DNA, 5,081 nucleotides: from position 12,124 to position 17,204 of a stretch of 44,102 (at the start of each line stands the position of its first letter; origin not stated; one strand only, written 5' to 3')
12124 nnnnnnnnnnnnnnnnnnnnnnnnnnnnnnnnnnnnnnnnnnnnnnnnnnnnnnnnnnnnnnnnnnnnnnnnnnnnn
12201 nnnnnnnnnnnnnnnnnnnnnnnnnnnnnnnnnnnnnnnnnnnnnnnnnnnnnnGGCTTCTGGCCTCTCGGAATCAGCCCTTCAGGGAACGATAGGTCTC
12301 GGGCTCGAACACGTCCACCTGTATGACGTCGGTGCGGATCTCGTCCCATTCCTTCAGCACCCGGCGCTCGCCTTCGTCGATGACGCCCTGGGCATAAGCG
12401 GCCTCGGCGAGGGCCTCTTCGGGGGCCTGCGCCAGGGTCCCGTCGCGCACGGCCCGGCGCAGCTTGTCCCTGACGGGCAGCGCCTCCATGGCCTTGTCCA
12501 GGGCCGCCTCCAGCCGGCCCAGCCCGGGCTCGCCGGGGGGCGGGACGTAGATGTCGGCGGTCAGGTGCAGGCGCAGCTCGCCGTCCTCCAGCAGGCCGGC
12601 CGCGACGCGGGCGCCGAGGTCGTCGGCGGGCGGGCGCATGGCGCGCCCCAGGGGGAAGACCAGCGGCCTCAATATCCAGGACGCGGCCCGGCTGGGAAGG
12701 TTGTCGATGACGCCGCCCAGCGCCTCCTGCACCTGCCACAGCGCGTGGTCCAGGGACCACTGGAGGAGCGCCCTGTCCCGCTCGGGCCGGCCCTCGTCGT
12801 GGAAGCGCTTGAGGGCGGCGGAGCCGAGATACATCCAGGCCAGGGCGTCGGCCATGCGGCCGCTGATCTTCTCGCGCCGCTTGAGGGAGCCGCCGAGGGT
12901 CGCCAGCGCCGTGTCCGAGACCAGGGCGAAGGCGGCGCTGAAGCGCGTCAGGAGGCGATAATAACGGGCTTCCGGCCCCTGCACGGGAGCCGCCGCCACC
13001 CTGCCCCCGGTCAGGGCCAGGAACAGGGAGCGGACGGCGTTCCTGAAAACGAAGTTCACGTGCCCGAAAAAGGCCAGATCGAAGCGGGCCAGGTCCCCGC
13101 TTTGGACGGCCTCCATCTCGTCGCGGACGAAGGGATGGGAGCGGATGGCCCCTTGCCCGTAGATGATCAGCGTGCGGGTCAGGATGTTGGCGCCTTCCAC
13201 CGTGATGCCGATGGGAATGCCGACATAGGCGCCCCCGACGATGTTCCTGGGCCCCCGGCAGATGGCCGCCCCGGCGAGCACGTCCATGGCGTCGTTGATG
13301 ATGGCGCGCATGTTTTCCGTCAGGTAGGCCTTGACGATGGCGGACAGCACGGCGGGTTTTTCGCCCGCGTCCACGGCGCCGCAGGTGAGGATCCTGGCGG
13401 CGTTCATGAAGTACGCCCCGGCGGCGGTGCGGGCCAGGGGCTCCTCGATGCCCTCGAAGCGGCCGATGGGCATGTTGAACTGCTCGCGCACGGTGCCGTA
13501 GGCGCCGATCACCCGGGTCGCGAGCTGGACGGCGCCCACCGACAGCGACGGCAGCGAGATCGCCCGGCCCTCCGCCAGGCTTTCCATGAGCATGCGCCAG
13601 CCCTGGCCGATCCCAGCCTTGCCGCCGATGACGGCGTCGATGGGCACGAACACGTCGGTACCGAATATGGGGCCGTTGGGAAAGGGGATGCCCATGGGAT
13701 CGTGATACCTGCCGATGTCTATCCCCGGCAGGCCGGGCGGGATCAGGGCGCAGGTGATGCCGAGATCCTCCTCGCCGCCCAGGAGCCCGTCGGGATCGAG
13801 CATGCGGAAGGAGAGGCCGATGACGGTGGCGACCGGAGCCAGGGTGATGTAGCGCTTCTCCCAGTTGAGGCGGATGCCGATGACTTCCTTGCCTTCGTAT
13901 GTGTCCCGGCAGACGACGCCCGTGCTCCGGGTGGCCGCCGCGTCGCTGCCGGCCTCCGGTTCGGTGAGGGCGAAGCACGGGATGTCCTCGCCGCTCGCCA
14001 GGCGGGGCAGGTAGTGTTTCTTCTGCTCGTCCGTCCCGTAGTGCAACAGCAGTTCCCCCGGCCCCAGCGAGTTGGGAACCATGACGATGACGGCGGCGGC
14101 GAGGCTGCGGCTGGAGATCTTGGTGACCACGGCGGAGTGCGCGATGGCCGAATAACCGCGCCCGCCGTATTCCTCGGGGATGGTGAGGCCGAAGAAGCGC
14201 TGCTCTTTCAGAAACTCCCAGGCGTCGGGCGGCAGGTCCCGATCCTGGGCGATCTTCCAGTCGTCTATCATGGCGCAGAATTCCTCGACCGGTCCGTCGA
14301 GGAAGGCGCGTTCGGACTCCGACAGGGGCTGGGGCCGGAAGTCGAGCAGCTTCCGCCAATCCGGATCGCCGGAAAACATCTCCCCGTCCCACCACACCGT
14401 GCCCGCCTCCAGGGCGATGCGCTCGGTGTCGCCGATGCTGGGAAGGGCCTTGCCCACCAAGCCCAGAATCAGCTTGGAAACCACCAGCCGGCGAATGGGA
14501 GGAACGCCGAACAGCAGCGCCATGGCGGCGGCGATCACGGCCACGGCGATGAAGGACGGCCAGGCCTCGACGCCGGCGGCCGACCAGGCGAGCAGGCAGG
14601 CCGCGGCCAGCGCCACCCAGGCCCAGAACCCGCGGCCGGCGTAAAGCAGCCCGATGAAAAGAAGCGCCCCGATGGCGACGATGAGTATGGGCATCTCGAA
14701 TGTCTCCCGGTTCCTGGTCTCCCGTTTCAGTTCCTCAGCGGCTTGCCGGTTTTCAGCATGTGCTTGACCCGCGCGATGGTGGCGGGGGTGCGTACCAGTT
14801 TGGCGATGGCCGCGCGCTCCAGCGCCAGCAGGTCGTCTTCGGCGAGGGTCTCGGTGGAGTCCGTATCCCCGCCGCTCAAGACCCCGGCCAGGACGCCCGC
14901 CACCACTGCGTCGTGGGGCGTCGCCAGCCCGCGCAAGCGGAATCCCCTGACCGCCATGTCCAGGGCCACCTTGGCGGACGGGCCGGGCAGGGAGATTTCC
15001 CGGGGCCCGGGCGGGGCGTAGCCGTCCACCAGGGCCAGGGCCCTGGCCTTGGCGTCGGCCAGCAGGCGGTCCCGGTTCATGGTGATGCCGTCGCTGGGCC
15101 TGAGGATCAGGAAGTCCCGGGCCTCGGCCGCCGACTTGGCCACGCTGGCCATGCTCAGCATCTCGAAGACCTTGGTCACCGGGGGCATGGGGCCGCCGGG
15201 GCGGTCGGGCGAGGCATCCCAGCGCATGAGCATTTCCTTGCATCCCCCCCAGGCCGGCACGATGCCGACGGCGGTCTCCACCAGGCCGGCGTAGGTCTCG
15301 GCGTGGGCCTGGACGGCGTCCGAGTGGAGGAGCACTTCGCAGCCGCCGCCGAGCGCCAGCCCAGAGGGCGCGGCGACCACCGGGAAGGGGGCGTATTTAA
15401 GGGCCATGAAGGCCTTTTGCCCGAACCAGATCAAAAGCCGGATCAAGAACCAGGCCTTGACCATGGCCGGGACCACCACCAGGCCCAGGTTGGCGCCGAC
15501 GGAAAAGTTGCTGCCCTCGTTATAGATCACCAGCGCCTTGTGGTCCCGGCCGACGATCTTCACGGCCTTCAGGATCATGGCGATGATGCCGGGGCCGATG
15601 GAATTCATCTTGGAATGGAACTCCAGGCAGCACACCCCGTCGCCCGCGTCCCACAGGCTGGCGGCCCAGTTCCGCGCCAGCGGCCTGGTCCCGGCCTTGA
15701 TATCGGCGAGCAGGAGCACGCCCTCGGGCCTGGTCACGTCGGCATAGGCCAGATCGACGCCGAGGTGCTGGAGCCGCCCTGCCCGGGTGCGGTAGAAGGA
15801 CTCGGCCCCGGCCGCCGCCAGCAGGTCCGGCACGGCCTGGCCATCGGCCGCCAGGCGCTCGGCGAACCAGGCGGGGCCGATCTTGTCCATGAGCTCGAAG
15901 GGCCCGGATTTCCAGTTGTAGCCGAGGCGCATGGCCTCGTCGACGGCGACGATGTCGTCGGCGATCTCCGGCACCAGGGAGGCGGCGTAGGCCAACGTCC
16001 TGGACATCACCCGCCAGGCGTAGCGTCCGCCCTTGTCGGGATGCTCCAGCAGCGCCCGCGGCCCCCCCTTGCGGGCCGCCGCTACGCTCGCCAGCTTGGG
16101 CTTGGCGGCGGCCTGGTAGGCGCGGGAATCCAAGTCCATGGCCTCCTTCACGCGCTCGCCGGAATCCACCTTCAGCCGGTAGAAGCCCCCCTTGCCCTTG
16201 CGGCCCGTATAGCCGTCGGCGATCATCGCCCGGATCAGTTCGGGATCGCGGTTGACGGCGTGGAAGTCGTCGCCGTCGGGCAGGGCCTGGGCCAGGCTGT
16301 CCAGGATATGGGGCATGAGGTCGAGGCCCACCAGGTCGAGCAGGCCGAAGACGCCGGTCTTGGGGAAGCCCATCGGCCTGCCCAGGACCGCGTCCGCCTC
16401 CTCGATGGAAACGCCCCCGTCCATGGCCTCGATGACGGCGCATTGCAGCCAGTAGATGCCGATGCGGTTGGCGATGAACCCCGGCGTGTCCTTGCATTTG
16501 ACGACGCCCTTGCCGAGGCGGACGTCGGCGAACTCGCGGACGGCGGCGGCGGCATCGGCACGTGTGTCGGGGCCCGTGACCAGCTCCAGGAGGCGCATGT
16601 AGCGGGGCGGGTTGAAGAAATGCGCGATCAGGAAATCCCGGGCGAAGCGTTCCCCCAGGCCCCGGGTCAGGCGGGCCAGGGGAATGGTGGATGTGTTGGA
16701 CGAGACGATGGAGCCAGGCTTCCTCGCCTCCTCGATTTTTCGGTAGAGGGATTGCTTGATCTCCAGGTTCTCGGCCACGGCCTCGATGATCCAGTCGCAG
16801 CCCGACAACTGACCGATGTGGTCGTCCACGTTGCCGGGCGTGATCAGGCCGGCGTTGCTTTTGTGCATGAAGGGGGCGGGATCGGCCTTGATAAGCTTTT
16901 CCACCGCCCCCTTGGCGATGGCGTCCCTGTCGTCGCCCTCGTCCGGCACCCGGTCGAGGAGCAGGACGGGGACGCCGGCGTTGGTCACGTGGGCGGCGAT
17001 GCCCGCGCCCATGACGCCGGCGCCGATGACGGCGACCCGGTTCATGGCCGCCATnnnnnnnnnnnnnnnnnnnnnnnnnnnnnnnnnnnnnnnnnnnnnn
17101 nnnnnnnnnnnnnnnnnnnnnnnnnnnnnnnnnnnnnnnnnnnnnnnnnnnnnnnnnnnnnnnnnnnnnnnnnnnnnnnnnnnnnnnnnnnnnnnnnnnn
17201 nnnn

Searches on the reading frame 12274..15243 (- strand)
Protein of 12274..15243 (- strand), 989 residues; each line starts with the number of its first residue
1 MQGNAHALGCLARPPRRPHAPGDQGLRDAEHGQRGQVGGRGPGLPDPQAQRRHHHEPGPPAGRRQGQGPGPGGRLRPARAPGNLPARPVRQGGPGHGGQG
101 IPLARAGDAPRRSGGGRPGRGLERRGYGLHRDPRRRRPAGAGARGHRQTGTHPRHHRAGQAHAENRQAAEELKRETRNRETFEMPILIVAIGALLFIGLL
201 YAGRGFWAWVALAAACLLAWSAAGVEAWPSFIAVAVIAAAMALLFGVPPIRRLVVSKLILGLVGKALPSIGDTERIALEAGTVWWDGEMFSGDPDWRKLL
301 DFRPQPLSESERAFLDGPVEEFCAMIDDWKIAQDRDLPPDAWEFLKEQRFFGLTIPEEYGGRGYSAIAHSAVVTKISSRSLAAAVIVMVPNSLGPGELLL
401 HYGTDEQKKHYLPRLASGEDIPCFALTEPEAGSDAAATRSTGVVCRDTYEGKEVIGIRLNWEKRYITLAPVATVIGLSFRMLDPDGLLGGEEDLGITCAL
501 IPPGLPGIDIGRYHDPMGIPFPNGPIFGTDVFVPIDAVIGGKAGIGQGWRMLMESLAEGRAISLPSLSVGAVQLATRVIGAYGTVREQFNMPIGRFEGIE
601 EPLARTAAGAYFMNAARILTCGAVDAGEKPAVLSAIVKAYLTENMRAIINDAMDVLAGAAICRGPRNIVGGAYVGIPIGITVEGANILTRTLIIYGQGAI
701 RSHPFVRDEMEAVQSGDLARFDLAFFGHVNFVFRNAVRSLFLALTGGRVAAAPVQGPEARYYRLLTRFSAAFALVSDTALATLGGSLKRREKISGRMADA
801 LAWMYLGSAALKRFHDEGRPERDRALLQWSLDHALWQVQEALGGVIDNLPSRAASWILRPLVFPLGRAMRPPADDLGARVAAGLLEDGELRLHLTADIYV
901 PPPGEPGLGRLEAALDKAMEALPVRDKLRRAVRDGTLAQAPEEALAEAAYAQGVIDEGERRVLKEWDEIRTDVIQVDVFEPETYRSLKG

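Call 9: search_protein_families(library=pfam, proteins=[window:12274-15243:-], max_evalue=0.00001)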
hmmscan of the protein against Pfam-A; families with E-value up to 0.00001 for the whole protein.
window:12274-15243:- (989 aa): 4 families
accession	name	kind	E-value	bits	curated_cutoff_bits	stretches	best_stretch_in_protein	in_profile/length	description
PF09317.16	ACDH_C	-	7.1e-101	338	25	1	700-979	1-284/284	Acyl-CoA dehydrogenase, C-terminal, bacterial type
PF02771.21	Acyl-CoA_dh_N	-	3.7e-22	79.3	22.9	1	324-419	21-113/113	Acyl-CoA dehydrogenase, N-terminal domain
PF02770.24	Acyl-CoA_dh_M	-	1.9e-13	50.8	33.3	1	423-521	1-86/97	Acyl-CoA dehydrogenase, middle domain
PF00441.29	Acyl-CoA_dh_1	-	2.2e-11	44.5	22.4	1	546-692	1-144/150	Acyl-CoA dehydrogenase, C-terminal domain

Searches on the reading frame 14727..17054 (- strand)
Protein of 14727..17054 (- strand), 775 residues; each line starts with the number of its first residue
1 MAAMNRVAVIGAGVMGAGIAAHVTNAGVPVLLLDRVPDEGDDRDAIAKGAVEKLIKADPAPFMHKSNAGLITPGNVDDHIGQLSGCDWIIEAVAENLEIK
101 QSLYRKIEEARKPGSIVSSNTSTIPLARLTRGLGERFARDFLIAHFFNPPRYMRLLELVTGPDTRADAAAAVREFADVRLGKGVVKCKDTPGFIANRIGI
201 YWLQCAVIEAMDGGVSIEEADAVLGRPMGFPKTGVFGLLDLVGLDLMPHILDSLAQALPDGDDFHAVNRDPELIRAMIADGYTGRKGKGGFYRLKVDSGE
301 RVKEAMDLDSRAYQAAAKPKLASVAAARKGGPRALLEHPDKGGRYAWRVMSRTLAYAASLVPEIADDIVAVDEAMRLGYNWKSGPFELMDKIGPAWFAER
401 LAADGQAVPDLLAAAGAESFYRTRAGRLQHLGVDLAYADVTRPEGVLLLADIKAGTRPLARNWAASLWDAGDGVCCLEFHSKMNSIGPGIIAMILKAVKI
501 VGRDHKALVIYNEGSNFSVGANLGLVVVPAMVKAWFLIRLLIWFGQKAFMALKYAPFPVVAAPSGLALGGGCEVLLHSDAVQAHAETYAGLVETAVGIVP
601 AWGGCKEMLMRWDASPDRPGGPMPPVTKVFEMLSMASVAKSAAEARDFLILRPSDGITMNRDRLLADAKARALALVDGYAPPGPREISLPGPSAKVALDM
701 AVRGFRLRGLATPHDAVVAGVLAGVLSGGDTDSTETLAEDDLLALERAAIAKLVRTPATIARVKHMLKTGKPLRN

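Call 9: search_protein_families(library=pfam, proteins=[window:14727-17054:-], max_evalue=0.00001)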
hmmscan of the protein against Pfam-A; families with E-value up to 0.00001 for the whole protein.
window:14727-17054:- (775 aa): 3 families
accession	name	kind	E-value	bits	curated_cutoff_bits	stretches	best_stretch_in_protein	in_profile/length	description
PF02737.24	3HCDH_N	-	1.1e-42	146.5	22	1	7-190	2-180/180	3-hydroxyacyl-CoA dehydrogenase, NAD binding domain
PF00725.27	3HCDH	-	2.9e-23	82.6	22.1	1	192-293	1-96/97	3-hydroxyacyl-CoA dehydrogenase, C-terminal domain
PF00378.25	ECH_1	-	6.1e-09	36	27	1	472-605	4-137/251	Enoyl-CoA hydratase/isomerase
